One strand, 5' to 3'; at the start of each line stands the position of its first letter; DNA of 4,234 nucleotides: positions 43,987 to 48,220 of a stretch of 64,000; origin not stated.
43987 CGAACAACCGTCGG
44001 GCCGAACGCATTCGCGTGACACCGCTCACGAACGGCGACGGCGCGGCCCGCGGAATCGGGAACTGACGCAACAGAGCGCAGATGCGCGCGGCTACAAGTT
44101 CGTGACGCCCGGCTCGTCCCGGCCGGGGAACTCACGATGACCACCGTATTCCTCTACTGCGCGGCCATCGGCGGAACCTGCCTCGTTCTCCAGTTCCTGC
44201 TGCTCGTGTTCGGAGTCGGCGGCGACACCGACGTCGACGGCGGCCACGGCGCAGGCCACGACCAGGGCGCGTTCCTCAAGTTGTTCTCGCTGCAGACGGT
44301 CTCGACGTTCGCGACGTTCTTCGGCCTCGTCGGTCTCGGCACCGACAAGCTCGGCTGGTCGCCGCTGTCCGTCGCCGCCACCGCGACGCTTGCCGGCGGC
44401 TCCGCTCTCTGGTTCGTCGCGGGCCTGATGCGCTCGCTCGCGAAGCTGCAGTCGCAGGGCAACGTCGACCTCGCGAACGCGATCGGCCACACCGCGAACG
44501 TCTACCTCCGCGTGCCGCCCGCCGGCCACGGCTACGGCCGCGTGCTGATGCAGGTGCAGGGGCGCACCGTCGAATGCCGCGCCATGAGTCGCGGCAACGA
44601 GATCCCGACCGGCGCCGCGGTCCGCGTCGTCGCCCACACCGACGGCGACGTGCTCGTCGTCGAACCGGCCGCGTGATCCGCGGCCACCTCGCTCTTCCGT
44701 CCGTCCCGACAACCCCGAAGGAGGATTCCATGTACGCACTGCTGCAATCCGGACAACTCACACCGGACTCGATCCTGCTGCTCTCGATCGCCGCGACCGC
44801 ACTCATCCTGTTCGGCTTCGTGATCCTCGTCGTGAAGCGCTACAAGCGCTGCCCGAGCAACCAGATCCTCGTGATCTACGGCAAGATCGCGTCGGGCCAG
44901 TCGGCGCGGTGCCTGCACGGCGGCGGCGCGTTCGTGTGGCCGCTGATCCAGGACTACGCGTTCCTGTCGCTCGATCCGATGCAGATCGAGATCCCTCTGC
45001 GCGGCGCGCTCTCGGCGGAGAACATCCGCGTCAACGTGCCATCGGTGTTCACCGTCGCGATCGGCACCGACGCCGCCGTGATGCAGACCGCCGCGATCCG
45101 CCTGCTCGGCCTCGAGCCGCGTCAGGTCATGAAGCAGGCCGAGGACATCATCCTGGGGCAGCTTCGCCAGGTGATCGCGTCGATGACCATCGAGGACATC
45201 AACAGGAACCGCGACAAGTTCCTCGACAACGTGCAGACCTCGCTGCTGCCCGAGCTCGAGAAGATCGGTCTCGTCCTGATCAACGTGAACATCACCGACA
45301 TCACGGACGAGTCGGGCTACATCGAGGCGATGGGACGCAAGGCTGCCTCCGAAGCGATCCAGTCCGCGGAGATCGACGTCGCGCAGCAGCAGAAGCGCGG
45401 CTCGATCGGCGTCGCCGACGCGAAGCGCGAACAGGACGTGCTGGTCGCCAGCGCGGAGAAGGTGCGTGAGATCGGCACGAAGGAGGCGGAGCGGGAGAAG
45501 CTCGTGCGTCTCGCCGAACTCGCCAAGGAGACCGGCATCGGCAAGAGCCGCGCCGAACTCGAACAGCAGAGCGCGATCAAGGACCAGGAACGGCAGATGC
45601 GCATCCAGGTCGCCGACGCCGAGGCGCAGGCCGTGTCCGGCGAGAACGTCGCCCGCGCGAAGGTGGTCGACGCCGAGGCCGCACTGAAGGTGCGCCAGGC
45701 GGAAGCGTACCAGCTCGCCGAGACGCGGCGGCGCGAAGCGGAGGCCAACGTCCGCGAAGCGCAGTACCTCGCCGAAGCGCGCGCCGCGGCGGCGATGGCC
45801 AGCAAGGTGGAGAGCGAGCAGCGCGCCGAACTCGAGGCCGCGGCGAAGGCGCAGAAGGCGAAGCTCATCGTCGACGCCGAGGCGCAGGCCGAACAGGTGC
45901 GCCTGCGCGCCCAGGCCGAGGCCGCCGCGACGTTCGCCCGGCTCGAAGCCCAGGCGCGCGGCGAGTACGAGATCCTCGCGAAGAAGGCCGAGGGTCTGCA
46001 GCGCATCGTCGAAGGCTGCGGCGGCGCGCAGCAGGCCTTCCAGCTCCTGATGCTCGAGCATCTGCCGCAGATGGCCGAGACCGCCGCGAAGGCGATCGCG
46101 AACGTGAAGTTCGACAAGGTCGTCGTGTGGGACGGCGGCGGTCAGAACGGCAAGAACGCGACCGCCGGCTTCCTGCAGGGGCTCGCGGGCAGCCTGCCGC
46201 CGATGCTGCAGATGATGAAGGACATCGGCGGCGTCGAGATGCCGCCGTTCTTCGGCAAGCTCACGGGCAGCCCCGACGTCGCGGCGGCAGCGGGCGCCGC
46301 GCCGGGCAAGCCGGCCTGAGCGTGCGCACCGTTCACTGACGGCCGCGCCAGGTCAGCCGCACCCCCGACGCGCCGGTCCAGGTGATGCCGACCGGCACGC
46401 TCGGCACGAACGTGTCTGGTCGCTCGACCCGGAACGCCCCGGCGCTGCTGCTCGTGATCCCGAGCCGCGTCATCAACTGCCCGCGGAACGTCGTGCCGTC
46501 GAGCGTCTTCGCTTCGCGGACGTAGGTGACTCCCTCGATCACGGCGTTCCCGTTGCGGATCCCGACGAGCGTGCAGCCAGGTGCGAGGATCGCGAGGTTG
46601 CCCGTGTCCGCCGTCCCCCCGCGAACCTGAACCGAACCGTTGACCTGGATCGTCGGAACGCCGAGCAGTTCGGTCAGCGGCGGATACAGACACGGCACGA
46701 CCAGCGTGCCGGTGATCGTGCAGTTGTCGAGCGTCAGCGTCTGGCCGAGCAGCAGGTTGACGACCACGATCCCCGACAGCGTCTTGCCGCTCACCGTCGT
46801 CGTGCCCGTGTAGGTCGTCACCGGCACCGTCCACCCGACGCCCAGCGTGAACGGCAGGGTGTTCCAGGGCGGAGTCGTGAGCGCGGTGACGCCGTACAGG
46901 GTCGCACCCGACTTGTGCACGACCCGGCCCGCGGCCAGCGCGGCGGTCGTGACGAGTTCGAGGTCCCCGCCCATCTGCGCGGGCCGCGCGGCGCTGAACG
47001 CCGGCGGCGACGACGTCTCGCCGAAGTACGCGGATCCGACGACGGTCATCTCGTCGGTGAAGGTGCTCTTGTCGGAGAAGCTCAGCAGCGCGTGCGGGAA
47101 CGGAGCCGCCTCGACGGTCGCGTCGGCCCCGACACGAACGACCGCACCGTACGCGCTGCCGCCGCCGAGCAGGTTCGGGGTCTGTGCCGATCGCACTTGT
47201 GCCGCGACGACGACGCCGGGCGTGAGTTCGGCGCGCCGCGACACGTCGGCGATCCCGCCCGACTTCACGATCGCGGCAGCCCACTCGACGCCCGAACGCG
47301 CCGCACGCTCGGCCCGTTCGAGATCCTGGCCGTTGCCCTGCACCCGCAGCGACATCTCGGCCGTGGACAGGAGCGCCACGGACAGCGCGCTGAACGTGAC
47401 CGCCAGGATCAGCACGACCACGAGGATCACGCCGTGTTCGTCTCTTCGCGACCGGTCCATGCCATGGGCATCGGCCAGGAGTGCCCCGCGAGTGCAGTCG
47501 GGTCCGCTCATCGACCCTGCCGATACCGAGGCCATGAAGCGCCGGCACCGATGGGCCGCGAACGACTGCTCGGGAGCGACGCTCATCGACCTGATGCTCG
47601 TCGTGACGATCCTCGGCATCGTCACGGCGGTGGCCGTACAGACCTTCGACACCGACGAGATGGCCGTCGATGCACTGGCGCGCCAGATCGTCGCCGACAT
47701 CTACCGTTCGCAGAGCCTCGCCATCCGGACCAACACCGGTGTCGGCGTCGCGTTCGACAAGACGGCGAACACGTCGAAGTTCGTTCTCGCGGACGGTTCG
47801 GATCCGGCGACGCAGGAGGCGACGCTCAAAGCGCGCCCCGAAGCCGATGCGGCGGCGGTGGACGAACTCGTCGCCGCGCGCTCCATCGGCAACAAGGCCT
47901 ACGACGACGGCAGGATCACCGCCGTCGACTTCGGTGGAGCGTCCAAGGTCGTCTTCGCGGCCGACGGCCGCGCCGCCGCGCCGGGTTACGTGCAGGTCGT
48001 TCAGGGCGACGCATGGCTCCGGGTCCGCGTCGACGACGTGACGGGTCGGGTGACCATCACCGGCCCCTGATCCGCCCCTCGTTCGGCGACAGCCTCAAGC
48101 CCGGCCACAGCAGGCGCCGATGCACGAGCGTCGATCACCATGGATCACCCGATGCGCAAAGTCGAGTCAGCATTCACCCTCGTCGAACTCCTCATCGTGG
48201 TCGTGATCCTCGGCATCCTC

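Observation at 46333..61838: Hybrid type IV filament locus: PilMNOP alignment complex and secretin combined with a Gsp-like pseudopilin set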

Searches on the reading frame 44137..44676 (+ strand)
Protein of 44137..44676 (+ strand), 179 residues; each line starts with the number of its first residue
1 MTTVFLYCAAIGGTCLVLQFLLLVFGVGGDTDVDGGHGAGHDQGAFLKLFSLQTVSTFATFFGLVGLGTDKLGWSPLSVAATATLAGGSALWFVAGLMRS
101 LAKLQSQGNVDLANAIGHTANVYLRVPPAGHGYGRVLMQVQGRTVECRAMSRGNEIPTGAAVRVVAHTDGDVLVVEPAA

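Call 8: search_protein_families(library=pfam, max_evalue=0.01, proteins=[window:44137-44676:+])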
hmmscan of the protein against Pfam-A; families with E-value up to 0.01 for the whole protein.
window:44137-44676:+ (179 aa): 1 family
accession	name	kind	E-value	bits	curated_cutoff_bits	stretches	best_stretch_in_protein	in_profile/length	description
PF01957.25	NfeD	-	0.0016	19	29.1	1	116-177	5-57/57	NfeD-like C-terminal, partner-binding domain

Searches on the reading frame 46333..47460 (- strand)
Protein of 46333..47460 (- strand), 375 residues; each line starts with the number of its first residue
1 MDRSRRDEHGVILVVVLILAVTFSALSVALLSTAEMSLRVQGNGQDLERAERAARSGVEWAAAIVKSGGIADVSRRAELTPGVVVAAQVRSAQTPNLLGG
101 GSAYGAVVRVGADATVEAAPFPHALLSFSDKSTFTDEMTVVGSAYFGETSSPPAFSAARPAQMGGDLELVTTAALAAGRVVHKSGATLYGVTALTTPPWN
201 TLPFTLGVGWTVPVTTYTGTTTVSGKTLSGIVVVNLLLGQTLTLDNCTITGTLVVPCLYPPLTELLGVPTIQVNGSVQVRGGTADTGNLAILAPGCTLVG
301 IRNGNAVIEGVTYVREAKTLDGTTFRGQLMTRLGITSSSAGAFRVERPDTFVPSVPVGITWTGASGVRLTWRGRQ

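Call 7: search_protein_families(library=pfam, max_evalue=0.01, proteins=[window:46333-47460:-])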
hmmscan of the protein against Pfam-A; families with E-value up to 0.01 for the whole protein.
window:46333-47460:- (375 aa): 0 families

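Call 10: search_protein_families(library=ncbifam, max_evalue=0.01, proteins=[window:46333-47460:-])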
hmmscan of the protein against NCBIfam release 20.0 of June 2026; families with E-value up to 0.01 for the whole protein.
window:46333-47460:- (375 aa): 1 family
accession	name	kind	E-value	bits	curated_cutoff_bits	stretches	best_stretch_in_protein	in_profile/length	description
NF037980.1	T2SS_GspK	equivalog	0.0041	16.7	130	1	9-67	2-60/307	type II secretion system minor pseudopilin GspK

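Call 65: find_homologous_proteins(query=window:46333-47460:-, max_evalue=0.001)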
Query window:46333-47460:- (375 aa): 33 proteins with E <= 0.001 among 8000 candidates.
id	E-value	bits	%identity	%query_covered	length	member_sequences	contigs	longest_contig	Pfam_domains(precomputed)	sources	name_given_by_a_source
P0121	1.0e-226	770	99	97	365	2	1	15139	-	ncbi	-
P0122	1.1e-208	711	90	100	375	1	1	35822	-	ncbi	-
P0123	6.1e-128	445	61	98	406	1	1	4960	-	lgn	-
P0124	2.7e-126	440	61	99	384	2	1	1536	-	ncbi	-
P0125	5.2e-121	422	59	98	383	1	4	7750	-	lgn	-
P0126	4.2e-119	416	56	99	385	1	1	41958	-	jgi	-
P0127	1.8e-118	414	57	98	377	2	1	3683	-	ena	-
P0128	1.2e-113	398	54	98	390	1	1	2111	-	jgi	jgi:hypothetical protein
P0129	2.1e-101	358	51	98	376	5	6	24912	-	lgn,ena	-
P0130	1.0e-100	355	50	99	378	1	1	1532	-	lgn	-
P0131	4.3e-100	353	53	99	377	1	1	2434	-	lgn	-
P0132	5.1e-98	347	50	99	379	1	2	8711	-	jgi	-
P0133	9.4e-95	336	50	99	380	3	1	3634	-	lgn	-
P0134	1.9e-93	331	49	99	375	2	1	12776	-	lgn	-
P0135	1.7e-90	322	47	99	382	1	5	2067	-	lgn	-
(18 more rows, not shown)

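Call 75: predict_structure(alignment_id=A6)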
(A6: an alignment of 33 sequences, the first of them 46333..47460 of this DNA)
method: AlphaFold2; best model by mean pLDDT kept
length: 375 residues; sequences in the alignment: 33
mean_pLDDT: 89.1   pTM: 0.72
mean pLDDT of the five models: 89.1, 88.8, 88.6, 88.0, 86.1
residues with pLDDT >= 90: 229; 70-90: 127; 50-70: 17; < 50: 2
segments of 3 or more residues with pLDDT < 50: none
pLDDT, mean of each block of 10 residues (from residue 1): 60 91 91 83 90 93 87 90 92 91 92 87 90 90 93 88 95 91 94 90 85 93 95 91 95 83 72 93 93 93 85 93 94 86 92 90 83 87
secondary structure, 60 per line:
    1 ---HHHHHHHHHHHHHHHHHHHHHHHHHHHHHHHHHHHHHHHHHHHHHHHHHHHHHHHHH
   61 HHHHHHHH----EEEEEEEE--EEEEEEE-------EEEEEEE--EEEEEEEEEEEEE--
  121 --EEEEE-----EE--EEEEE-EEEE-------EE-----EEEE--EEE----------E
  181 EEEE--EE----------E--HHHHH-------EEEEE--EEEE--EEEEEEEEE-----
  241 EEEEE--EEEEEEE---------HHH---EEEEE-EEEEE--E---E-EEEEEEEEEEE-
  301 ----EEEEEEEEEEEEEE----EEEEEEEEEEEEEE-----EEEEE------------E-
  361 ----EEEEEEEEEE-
elements in order: H4-68 E73-80 E83-89 E97-103 E106-118 E123-127 E137-141 E143-146 E161-164 E167-169 E180-184 H202-206 E214-218 E221-224 E227-235 E241-245 E248-254 E270-274 E276-280 E289-299 E305-318 E323-336 E342-346 E365-374

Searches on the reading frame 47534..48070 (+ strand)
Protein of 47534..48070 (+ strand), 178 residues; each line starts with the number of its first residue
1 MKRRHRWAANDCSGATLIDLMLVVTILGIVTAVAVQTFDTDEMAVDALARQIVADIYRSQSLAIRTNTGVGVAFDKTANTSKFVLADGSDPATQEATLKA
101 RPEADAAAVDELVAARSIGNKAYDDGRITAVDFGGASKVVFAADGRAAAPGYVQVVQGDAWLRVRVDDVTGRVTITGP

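Call 7: search_protein_families(library=pfam, max_evalue=0.01, proteins=[window:47534-48070:+])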
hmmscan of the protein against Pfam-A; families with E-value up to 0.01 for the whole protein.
window:47534-48070:+ (178 aa): 1 family
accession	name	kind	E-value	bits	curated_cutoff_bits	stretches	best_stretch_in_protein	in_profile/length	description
PF12019.13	GspH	-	0.00021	22.2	21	1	49-167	2-105/108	Type II transport protein GspH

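Call 10: search_protein_families(library=ncbifam, max_evalue=0.01, proteins=[window:47534-48070:+])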
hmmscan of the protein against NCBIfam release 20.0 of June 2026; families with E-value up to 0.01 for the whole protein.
window:47534-48070:+ (178 aa): 4 families
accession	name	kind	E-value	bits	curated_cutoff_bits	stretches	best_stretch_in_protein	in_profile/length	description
TIGR01708.2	typeII_sec_gspH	equivalog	2.4e-09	37.4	80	1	13-79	2-70/169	type II secretion system minor pseudopilin GspH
TIGR02596.1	TIGR02596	subfamily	0.00038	20.6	70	1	16-79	2-67/196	Verru_Chthon cassette protein D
NF040982.1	ComGD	equivalog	0.00051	20.4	70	1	14-87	3-78/139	competence type IV pilus minor pilin ComGD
NF041775.1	typeIV_PilA_Myxo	equivalog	0.0013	18.8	400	1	13-38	11-36/214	type IV pilin protein PilA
